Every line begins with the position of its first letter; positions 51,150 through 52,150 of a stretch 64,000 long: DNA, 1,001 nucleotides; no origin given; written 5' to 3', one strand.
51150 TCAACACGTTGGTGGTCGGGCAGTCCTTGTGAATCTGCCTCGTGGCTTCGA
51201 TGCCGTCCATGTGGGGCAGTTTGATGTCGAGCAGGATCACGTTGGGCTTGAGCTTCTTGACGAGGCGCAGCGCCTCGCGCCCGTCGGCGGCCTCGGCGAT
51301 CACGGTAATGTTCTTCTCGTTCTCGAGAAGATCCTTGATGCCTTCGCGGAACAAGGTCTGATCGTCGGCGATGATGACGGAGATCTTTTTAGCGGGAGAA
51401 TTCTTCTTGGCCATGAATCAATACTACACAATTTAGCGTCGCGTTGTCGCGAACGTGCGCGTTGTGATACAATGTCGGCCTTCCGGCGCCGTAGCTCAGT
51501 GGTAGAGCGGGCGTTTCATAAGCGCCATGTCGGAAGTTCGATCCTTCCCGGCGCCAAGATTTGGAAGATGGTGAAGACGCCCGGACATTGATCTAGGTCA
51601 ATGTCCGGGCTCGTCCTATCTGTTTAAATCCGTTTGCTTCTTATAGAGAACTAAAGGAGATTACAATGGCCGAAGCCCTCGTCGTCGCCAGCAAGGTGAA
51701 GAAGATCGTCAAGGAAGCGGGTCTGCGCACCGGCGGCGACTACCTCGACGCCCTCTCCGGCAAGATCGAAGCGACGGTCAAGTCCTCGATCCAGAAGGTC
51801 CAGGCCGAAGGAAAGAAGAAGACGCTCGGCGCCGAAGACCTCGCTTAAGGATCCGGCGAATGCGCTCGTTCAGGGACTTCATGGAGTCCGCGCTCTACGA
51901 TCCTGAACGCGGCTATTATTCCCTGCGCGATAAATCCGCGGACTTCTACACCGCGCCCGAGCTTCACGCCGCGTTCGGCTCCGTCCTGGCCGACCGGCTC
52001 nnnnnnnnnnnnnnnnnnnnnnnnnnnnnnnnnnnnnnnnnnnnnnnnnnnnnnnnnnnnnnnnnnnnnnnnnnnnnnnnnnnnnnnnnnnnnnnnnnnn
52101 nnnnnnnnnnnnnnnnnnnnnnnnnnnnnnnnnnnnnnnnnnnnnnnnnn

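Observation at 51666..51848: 60-aa bacterial histone-fold protein between tRNA-Met and the nuo operon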

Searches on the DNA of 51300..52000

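Call 60: search_rna_families(source=window, start=51300, end=52000, threshold=evalue, max_evalue=1)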
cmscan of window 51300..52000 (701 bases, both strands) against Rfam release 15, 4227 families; matches with E-value up to 1: 3.
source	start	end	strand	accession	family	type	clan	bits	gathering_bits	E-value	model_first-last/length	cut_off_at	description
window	51485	51556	+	RF00005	tRNA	Gene; tRNA;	CL00001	67.7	29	1.5e-14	1-71/71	no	tRNA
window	51485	51557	-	RF04354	Plastid-ycf2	Cis-reg;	-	18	65.7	0.72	1-75/75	no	Plastid-ycf2 5UTR RNA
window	51649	51718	+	RF02937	Clostridiales-2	Gene; sRNA;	-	17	58.6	0.35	1-82/82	no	Clostridiales-2 RNA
